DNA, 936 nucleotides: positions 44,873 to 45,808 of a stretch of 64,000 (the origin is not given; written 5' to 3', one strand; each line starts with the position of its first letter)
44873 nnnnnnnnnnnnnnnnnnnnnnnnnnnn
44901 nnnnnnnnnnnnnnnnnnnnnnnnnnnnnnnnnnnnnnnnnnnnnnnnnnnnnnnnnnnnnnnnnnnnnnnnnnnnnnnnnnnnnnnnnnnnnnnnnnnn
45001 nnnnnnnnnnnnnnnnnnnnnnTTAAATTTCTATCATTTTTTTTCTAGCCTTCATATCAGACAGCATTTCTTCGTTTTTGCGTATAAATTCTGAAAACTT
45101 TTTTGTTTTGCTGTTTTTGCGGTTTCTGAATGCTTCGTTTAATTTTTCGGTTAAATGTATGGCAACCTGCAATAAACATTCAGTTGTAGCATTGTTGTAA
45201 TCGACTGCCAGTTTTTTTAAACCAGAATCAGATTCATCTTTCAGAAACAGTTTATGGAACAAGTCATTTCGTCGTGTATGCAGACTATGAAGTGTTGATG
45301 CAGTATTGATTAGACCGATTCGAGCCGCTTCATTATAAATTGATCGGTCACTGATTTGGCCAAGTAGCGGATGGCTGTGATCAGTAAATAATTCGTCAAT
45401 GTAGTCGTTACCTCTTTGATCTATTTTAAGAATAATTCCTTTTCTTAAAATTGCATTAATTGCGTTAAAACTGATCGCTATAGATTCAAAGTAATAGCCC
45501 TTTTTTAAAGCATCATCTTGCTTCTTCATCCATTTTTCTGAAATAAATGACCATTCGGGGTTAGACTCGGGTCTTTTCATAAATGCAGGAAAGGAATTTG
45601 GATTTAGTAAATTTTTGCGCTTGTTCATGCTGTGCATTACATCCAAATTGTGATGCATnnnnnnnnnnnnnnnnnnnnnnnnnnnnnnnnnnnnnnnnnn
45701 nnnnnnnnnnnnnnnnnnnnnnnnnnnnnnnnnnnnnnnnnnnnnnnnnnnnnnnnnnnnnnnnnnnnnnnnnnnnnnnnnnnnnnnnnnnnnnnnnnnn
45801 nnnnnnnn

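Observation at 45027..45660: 0.6-kb AT-rich insertion with a HEPN-motif ORF wedged between convergent ruvB and a glycosyltransferase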

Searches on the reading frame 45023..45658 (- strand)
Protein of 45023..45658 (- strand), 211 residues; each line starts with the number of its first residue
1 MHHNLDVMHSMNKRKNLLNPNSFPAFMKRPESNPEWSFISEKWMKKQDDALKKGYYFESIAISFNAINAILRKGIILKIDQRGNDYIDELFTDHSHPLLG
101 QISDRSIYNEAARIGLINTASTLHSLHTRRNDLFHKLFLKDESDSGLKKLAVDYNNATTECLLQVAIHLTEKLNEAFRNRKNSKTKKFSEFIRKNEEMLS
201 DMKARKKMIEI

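Call 4: search_protein_families(library=pfam, proteins=[window:45023-45658:-], max_evalue=1)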
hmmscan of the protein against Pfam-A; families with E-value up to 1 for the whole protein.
window:45023-45658:- (211 aa): 1 family
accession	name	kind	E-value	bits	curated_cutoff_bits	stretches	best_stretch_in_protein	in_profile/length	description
PF16753.10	Tipalpha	-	0.031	14.6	26.6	1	156-191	42-77/151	TNF-alpha-Inducing protein of Helicobacter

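Call 5: search_protein_families(library=padloc, proteins=[window:45023-45658:-], max_evalue=10)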
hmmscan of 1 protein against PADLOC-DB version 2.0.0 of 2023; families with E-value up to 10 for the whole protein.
window:45023-45658:- (211 aa): 0 families
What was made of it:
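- On Known anti-phage defence systems (PADLOC-DB v2): The window protein has no hit at E <= 10 (call 5).
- No PADLOC model matches the window protein (call 5).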

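Call 6: search_protein_families(library=ncbifam, proteins=[window:45023-45658:-], max_evalue=10)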
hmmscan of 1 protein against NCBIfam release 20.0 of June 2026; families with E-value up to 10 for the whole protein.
window:45023-45658:- (211 aa): 0 families

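Call 7: search_protein_families(library=phrogs, proteins=[window:45023-45658:-], max_evalue=10)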
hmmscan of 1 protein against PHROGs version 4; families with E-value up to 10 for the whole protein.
window:45023-45658:- (211 aa): 0 families
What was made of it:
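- The window protein itself hits no HEPN model, even at E <= 10 (calls 4-7).
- Tried and rejected: Scans of the window protein against Pfam, PADLOC, NCBIfam and PHROGs gave nothing useful; the only Pfam hit was a spurious Tipalpha match at E = 0.03 (calls 4-7).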

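Call 8: find_homologous_proteins(query=window:45023-45658:-, max_evalue=0.01)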
Query window:45023-45658:- (211 aa): 1 proteins with E <= 0.01 among 108 candidates.
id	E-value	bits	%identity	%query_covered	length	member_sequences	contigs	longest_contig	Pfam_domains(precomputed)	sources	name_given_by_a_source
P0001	8.7e-116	403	100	88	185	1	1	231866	-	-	-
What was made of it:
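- Tried and rejected: It found only the protein itself (call 8).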

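Call 12: search_solved_structures(query=window:45023-45658:-, max_evalue=10)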
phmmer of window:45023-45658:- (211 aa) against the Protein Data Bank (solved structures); distinct sequences matched with E-value up to 10: 0.

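Call 17: predict_structure(protein=window:45023-45658:-)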
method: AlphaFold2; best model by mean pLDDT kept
length: 211 residues; sequences in the alignment: 1
mean_pLDDT: 44.3   pTM: 0.39
mean pLDDT of the five models: 44.3, 42.5, 40.0, 39.8, 38.5
residues with pLDDT >= 90: 0; 70-90: 17; 50-70: 56; < 50: 138
segments of 3 or more residues with pLDDT < 50: 1-127, 129-131, 137-142
pLDDT, mean of each block of 10 residues (from residue 1): 34 30 28 30 40 33 37 30 30 31 34 34 46 50 53 56 64 65 62 73 69 50
secondary structure, 60 per line:
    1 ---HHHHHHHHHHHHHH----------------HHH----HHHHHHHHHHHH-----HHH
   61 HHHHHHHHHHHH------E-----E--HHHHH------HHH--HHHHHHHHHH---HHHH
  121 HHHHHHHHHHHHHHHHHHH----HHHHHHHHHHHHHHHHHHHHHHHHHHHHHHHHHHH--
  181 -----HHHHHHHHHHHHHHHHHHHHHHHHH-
elements in order: H4-17 H41-52 H58-72 H88-92 H104-113 H117-139 H144-178 H186-210
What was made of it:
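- Tried and rejected: The model was unusable, with pLDDT 44 (call 17).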

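Call 18: search_protein_representatives(protein=window:45023-45658:-)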
Query: 211 residues. Proteins with E-value up to 0.001 (for the whole library): 24; up to 1e-10: 10; up to 1e-30: 1. The best 24 are listed.
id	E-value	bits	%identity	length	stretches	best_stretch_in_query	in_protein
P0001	2.8e-116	402.7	100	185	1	27-211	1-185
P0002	9.3e-23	97.5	45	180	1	43-173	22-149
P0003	3.6e-22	95.6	44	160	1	41-162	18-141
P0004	4.2e-22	95.4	45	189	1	35-172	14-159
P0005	6.1e-14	68.7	40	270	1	41-142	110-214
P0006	1.3e-12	64.4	41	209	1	36-159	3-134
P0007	2.9e-12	63.3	37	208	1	42-177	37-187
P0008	4.0e-11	59.5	35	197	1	39-181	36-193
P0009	9.9e-11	58.2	42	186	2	83-138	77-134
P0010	1.0e-10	58.2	39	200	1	37-186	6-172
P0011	1.8e-10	57.4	40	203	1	47-178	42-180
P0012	1.9e-10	57.3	40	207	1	41-176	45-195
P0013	6.3e-09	52.4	35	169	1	35-162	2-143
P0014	1.7e-08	50.9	33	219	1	39-171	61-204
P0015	5.2e-08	49.4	31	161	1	41-167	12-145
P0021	5.8e-04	36.2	30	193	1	49-175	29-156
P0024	6.8e-04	36.0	32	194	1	50-155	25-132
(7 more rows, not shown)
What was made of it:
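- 45023..45580 (-): HEPN-like gene, 185 aa from M27, which is the most likely start. The ORF is open up to 45658 (211 aa from M1). The gene-caller product P0001 is the 185-aa form (calls 8, 18).
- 23 homologs from the exhaustive phmmer search (call 18).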

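Call 21: search_protein_families(library=pfam, alignment_id=A1, max_evalue=1)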
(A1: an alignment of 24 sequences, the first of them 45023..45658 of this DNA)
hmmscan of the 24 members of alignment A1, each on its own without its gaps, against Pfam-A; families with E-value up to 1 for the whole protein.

A. member 1, window:45023-45658:- (211 aa): 1 family
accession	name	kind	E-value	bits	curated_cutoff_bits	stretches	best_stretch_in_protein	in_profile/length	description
PF16753.10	Tipalpha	-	0.031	14.6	26.6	1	156-191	42-77/151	TNF-alpha-Inducing protein of Helicobacter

B. families by the number of members that match (of 24 scanned): 43 families (the first 25 are shown)
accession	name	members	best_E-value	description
PF01934.22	HepT-like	3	0.0012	Ribonuclease HepT-like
PF13643.11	DUF4145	3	0.028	Domain of unknown function (DUF4145)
PF10157.14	BORCS6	2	0.025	BLOC-1-related complex sub-unit 6 C-terminal helix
PF09976.15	TPR_21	1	7.5e-30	Tetratricopeptide repeat-like domain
PF13432.12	TPR_16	1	1.3e-05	Tetratricopeptide repeat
PF14559.12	TPR_19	1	3.1e-05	Tetratricopeptide repeat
PF07719.23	TPR_2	1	4.5e-05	Tetratricopeptide repeat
PF13428.12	TPR_14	1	0.00031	Tetratricopeptide repeat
PF13181.12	TPR_8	1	0.00075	Tetratricopeptide repeat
PF05445.17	Pox_ser-thr_kin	1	0.0016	Poxvirus serine/threonine protein kinase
PF13414.12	TPR_11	1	0.0018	TPR repeat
PF00515.34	TPR_1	1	0.0031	Tetratricopeptide repeat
PF12358.13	DUF3644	1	0.007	Domain of unknown function (DUF3644)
PF13174.12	TPR_6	1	0.0078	Tetratricopeptide repeat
PF06295.17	ZapG-like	1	0.0082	Z-ring associated protein G-like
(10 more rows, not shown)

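Call 22: search_solved_structures(query=A1, max_evalue=10, show_alignments=3)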
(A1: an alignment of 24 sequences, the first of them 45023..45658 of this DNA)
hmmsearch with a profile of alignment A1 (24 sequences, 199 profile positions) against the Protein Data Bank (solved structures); distinct sequences matched with E-value up to 10: 7.
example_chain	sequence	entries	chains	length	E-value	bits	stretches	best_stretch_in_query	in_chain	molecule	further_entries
3fyd_A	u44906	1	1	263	0.1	15.3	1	108-169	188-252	Probable dimethyladenosine transferase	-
3fyc_A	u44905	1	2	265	0.11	15.3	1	108-169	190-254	Probable dimethyladenosine transferase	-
3grr_A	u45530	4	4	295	0.14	14.9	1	108-169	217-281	Dimethyladenosine transferase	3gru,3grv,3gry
3gyt_A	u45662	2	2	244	0.53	13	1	96-140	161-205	Nuclear hormone receptor of the steroid/thyroid hormone receptors superfamily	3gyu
9evs_1R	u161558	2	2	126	0.57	12.9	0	46-80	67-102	bL20m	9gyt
6xyw_Aq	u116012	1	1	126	0.58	12.9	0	46-80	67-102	50S ribosomal protein L20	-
7rkc_A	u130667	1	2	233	5.9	9.6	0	109-172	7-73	D_3_633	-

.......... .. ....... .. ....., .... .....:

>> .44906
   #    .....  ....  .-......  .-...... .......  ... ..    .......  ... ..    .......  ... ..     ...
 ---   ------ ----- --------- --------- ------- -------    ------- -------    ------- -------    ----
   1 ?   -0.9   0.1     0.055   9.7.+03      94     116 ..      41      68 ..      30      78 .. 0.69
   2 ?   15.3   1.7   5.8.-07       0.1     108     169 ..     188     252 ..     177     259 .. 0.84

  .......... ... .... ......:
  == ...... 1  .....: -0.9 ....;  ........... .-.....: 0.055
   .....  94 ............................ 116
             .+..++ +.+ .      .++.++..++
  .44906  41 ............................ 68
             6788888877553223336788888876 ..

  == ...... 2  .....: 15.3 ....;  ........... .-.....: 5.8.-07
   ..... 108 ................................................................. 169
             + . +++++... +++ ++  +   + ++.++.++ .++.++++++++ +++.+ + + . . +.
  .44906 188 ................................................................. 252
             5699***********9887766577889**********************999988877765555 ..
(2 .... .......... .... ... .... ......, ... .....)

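Call 23: find_homologous_proteins(query=A1, max_evalue=0.001)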
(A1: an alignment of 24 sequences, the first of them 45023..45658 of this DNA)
Query A1 (24 sequences) (211 aa, profile of the alignment): 65 proteins with E <= 0.001 among 4666 candidates.
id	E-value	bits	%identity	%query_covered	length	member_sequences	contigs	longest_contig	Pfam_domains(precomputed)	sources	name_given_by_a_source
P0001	1.0e-48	184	100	88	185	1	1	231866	-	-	-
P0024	6.7e-41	158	29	64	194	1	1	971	-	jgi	jgi:hypothetical protein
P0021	2.4e-40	156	30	58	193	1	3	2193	-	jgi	jgi:uncharacterized protein YutE (UPF0331/DUF86 family)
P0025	1.3e-36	144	26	51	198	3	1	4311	-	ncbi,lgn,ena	-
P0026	2.9e-35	140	28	50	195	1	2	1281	-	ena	-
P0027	3.3e-35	139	32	51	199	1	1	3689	-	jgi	jgi:hypothetical protein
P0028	1.5e-34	137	23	74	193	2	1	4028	-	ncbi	-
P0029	2.3e-34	137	24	63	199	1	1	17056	-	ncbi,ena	-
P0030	5.2e-34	136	26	51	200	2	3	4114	-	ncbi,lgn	-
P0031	1.9e-33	134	25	86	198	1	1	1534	-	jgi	-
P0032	2.2e-33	133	25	49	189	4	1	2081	-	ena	-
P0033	2.6e-33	133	31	48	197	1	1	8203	-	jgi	jgi:hypothetical protein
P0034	2.6e-33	133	25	86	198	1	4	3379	-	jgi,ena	-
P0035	3.8e-33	133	22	74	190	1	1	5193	-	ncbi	-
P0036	9.5e-33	131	26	64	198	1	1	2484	-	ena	-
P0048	6.9e-31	125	27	63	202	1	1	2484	-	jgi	jgi:uncharacterized protein YutE (UPF0331/DUF86 family)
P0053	4.3e-30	123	29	49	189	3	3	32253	-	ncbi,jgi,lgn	-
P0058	1.3e-29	121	27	61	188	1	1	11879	-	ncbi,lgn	ncbi:MAG TPA: hypothetical protein VF268_00595 [Gammaproteobacteria bacterium]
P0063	1.6e-28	118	25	50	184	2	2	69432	-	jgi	jgi:uncharacterized protein YutE (UPF0331/DUF86 family)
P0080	5.1e-25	106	25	62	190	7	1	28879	-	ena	-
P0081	8.6e-25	105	26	61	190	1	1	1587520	-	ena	-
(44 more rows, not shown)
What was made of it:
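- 65 from the profile search; JGI names three of them 'YutE (UPF0331/DUF86 family)' (call 23).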

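Call 27: find_encoding_contigs(protein=P0053, flank=5000, max_places=4)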
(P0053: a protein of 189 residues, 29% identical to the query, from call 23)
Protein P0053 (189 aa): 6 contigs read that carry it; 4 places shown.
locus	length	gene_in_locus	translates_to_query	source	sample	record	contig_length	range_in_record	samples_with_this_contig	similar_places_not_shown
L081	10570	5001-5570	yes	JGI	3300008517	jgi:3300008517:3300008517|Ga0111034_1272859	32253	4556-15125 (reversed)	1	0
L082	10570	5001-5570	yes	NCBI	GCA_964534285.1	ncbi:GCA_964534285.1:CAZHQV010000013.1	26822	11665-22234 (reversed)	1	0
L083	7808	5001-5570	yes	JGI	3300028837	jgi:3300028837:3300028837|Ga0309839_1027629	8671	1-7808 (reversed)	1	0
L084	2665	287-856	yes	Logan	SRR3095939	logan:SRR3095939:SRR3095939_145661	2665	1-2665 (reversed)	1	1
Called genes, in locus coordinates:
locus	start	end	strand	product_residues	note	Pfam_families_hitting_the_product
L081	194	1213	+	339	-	PF00795:CN_hydrolase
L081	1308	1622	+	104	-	PF03253:UT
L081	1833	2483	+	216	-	PF02310:B12-binding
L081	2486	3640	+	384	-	PF12704:MacB_PCD, PF02687:FtsX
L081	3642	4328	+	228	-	PF00005:ABC_tran, PF02463:SMC_N (faint), PF13304:AAA_21 (faint)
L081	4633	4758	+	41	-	-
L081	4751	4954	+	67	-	-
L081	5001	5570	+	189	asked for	-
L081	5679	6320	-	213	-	-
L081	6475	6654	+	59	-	-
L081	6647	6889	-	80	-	-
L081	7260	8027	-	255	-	PF02086:MethyltransfD12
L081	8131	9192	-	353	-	PF14072:DndB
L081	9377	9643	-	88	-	-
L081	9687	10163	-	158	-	-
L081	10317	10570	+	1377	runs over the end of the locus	PF01869:BcrAD_BadFG, PF22521:HypF_C_2 (faint), PF01869:BcrAD_BadFG, PF09989:DUF2229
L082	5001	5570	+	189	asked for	-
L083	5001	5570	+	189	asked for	-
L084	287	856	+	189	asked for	-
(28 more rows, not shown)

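Call 28: find_encoding_contigs(protein=P0063, flank=5000, max_places=3)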
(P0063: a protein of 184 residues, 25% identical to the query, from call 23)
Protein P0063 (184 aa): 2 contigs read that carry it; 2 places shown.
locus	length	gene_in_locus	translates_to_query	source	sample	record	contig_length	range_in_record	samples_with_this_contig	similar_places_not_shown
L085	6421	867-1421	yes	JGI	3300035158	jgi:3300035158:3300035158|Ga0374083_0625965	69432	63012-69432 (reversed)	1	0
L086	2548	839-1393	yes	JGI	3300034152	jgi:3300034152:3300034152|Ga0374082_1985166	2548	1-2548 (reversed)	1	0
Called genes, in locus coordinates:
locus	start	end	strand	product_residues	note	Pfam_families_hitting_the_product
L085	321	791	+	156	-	PF03167:UDG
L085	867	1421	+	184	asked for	-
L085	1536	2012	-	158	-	PF00583:Acetyltransf_1, PF13673:Acetyltransf_10, PF13508:Acetyltransf_7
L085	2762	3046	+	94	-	PF01037:AsnC_trans_reg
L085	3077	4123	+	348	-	PF02885:Glycos_trans_3N, PF00591:Glycos_transf_3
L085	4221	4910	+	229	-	PF00218:IGPS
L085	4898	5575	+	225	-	PF00697:PRAI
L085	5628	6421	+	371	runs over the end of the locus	PF00291:PALP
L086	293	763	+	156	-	PF03167:UDG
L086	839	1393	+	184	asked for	-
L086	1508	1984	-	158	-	PF00583:Acetyltransf_1, PF13673:Acetyltransf_10, PF13508:Acetyltransf_7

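Call 29: find_encoding_contigs(protein=P0001, flank=3000, max_places=6)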
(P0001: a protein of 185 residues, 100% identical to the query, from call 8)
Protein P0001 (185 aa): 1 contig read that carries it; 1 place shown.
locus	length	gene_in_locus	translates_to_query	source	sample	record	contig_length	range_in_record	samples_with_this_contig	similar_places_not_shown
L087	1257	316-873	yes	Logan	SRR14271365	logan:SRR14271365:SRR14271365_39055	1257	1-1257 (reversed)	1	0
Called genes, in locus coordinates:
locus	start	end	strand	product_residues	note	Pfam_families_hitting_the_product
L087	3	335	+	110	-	?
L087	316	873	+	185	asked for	-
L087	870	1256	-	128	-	?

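Call 30: find_encoding_contigs(protein=P0002, flank=5000, max_places=4)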
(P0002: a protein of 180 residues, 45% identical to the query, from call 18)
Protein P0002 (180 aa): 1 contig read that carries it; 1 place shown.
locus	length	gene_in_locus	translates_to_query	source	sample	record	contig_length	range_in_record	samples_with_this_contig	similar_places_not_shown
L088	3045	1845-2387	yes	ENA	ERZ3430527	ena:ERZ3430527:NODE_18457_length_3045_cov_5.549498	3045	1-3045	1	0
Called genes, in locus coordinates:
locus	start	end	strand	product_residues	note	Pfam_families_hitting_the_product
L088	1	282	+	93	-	?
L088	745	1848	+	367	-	PF13439:Glyco_transf_4, PF20706:GT4-conflict, PF00534:Glycos_transf_1, PF13692:Glyco_trans_1_4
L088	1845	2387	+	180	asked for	-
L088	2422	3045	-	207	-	?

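Call 31: predict_structure(alignment_id=A2)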
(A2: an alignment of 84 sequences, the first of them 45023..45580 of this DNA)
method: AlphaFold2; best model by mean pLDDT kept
length: 185 residues; sequences in the alignment: 84
mean_pLDDT: 82.7   pTM: 0.77
mean pLDDT of the five models: 82.7, 82.0, 81.1, 79.0, 78.7
residues with pLDDT >= 90: 83; 70-90: 66; 50-70: 32; < 50: 4
segments of 3 or more residues with pLDDT < 50: 1-4
pLDDT, mean of each block of 10 residues (from residue 1): 54 85 96 96 92 71 69 74 94 97 93 81 96 94 84 68 76 78 63
secondary structure, 60 per line:
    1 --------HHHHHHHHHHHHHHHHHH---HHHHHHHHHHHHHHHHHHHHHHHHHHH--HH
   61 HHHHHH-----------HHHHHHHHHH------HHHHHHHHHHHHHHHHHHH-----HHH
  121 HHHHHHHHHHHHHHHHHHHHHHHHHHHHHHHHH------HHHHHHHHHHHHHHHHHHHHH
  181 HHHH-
elements in order: H9-26 H30-56 H59-66 H78-87 H94-112 H118-153 H160-184
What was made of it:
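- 45023..45580 (-): The alignment-guided AlphaFold model has 7 helices and pLDDT 82.7 (call 31).
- AlphaFold model with the 84-sequence alignment: pLDDT 82.7, pTM 0.77, all-helical (call 31).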

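Call 39: find_encoding_contigs(protein=P0003, flank=5000, max_places=3)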
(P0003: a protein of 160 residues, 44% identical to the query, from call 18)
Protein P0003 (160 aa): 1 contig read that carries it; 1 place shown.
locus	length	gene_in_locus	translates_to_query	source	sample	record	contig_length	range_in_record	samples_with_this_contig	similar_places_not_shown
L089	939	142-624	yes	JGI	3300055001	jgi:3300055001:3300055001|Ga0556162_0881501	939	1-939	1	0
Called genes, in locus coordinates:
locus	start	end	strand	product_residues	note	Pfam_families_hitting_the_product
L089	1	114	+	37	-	?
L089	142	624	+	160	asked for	-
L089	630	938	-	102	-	?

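Call 40: find_encoding_contigs(protein=P0004, flank=5000, max_places=3)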
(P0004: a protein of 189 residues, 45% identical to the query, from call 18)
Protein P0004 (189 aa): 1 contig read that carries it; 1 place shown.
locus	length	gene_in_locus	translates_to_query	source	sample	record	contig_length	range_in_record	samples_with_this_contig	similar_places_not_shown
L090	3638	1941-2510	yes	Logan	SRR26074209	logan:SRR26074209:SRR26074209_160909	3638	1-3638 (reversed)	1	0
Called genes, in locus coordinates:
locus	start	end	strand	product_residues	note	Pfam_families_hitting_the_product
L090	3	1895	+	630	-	?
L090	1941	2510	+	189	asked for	-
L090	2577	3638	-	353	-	?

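Call 41: find_encoding_contigs(protein=P0005, flank=5000, max_places=3)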
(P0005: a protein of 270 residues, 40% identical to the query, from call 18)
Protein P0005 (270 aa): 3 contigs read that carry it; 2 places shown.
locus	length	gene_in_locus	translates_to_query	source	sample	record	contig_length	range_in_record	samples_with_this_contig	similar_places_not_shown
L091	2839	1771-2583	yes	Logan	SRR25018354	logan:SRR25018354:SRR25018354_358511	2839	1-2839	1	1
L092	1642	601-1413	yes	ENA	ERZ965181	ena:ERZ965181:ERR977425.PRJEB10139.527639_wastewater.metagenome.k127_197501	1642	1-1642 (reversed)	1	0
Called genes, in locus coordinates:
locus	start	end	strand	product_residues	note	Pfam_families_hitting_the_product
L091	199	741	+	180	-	PF27765:UCP032817-like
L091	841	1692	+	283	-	PF02129:Peptidase_S15, PF20434:BD-FAE (faint), PF00561:Abhydrolase_1 (faint), PF12146:Hydrolase_4 (faint), PF00326:Peptidase_S9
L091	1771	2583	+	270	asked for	-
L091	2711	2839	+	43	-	?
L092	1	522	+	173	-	?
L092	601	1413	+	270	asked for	-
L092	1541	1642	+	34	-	?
